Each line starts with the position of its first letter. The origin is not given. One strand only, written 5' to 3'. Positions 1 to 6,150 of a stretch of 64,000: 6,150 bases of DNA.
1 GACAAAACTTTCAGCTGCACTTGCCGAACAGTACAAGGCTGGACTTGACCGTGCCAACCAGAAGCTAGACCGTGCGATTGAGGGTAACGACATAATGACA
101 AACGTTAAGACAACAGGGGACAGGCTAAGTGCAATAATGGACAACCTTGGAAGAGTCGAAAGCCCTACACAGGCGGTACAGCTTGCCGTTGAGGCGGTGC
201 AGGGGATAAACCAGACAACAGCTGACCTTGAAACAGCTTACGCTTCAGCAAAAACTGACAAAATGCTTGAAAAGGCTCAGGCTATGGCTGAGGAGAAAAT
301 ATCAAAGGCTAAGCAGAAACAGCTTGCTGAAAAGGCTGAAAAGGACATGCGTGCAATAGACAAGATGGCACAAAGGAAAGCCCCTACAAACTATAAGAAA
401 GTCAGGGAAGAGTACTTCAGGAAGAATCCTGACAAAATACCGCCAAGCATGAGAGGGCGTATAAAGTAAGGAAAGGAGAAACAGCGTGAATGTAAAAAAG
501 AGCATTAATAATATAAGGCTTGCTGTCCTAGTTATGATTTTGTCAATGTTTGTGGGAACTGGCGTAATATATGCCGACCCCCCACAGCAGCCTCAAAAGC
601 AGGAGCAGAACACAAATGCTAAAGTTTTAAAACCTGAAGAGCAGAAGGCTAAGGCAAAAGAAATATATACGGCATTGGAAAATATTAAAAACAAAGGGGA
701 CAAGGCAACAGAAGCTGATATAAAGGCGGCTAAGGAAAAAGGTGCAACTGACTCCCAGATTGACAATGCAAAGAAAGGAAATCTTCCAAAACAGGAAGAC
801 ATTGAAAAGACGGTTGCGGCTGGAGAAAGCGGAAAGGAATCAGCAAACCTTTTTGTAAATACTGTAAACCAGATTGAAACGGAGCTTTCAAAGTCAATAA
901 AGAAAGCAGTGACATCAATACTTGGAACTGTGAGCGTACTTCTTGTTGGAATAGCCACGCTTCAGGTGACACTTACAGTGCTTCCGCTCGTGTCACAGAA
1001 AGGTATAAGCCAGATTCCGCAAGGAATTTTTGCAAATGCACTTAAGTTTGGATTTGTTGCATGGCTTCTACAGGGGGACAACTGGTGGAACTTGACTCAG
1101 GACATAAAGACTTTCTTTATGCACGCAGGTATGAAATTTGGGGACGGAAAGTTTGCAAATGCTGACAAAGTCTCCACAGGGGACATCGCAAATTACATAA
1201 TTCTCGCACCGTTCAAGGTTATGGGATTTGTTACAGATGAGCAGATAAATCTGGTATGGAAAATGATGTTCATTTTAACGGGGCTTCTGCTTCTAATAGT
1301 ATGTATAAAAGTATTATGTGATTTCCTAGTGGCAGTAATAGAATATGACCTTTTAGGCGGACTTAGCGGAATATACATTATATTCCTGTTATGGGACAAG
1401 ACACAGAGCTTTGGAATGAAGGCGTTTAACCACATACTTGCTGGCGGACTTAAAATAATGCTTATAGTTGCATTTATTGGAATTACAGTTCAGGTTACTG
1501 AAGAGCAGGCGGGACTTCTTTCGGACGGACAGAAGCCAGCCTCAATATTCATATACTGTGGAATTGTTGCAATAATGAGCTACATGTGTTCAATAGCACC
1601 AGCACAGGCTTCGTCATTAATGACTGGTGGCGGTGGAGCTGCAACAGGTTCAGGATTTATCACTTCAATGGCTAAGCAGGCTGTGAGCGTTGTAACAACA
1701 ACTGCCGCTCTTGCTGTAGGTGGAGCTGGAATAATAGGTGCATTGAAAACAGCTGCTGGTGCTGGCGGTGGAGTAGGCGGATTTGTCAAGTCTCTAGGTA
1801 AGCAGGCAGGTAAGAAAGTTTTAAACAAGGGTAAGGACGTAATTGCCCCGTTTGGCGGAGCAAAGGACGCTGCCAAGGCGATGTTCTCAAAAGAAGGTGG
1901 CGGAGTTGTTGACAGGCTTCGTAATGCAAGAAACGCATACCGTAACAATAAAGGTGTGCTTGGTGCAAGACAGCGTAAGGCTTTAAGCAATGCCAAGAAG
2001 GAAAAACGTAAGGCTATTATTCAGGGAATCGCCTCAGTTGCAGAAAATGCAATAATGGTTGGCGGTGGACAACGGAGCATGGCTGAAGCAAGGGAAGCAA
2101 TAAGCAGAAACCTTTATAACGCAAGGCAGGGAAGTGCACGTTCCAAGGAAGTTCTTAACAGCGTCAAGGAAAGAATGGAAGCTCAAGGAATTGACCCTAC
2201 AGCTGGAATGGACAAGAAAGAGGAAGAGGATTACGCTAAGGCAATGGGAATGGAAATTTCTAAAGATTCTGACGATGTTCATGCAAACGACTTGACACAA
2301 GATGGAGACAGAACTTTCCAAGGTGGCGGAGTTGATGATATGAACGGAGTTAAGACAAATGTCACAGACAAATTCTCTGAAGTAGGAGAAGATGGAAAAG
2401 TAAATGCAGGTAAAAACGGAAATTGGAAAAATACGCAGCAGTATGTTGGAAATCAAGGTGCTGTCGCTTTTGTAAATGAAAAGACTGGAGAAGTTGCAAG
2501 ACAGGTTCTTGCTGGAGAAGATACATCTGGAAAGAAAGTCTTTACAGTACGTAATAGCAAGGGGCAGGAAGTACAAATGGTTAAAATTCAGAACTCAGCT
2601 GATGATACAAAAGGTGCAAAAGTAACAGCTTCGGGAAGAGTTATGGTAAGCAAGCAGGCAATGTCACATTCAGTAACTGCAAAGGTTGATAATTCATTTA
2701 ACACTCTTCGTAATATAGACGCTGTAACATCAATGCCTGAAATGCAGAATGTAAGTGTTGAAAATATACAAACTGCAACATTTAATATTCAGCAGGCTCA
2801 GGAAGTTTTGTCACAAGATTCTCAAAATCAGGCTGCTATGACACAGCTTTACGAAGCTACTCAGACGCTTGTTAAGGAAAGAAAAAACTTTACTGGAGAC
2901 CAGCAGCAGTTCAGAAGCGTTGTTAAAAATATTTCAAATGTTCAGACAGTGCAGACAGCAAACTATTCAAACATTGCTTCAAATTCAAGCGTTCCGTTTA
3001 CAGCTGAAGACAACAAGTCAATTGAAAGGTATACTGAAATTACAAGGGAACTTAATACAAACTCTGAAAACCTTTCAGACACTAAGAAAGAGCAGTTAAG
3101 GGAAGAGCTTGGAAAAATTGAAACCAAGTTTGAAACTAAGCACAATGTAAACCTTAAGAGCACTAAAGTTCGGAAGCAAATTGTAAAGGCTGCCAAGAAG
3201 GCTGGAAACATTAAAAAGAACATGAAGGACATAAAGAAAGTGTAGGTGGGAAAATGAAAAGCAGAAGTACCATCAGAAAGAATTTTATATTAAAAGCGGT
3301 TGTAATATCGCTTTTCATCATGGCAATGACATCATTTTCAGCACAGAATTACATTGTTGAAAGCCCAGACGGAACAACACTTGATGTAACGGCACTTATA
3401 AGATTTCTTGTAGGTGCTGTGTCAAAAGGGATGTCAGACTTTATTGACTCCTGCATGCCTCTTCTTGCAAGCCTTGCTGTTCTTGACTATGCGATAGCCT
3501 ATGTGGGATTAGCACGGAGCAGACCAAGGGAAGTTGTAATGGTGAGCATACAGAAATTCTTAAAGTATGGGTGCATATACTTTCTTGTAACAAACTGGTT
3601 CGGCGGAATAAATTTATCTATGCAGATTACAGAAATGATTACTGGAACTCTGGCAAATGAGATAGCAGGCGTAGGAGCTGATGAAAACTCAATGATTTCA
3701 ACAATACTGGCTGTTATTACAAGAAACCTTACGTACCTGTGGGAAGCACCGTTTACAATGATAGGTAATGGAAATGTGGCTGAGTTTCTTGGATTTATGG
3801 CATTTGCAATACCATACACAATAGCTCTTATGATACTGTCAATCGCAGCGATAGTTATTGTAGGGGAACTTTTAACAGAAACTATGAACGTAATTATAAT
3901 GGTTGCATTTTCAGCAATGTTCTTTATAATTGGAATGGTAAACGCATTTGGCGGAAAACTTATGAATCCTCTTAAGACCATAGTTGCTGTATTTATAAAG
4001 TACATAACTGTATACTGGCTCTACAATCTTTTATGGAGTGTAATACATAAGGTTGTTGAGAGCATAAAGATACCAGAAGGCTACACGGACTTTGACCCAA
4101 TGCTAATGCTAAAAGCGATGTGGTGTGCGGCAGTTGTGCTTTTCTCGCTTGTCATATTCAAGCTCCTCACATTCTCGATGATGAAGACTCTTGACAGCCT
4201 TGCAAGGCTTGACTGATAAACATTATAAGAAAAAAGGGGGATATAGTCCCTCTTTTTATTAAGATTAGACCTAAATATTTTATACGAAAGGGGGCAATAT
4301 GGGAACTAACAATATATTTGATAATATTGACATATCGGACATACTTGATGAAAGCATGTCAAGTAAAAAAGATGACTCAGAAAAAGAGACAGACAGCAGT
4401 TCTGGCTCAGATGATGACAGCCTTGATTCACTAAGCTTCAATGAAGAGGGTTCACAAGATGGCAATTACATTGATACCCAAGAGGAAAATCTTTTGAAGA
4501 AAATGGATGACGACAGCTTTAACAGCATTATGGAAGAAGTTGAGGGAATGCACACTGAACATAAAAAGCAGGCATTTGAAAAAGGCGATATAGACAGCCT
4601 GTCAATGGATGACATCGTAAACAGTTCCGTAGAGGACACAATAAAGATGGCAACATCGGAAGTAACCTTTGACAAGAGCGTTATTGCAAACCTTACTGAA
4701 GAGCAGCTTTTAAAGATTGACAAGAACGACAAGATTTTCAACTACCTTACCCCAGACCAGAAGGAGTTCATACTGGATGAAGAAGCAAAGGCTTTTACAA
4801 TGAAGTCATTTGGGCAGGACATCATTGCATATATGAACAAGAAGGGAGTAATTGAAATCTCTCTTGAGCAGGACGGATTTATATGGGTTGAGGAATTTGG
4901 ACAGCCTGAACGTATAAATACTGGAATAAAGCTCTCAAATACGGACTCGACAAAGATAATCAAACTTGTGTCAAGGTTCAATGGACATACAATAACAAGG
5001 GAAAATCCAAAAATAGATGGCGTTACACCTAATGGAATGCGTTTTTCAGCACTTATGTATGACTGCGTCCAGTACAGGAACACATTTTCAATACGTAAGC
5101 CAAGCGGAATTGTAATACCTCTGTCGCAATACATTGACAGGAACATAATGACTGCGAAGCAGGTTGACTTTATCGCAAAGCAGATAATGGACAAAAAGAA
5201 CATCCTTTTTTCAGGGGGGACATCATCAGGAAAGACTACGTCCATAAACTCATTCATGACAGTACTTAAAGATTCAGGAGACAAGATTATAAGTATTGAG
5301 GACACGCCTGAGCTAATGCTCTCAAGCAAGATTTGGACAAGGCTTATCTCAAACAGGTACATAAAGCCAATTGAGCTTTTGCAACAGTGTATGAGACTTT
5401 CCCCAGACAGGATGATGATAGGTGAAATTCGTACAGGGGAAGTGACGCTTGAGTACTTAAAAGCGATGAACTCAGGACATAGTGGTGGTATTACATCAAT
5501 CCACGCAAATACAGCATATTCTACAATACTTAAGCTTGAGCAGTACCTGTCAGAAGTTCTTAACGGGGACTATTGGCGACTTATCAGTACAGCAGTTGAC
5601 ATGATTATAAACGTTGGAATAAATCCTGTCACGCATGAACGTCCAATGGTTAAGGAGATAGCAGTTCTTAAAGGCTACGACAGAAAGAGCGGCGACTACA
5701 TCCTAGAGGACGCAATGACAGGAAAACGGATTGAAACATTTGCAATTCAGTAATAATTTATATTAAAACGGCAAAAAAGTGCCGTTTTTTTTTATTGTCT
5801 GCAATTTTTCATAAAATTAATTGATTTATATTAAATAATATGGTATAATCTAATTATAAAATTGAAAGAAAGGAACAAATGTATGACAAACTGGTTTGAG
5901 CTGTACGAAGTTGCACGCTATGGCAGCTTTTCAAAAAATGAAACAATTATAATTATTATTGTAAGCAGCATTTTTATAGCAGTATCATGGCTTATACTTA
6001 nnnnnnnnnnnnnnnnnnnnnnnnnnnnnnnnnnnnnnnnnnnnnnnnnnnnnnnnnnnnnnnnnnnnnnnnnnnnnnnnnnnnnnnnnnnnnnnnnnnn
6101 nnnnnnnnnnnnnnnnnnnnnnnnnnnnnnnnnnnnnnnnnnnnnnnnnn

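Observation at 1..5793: T4SS-like module in a GC-richer segment at the window edge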

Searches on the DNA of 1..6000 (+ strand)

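Call 8: search_dna_similar(query=window:1-6000:+, collection=phages, mode=near)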
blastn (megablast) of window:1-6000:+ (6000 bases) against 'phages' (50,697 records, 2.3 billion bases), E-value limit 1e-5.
No match.

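Call 9: search_dna_similar(query=window:1-6000:+, collection=plasmids, mode=near)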
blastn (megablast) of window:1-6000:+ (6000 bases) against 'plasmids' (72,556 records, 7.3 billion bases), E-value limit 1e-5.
No match.
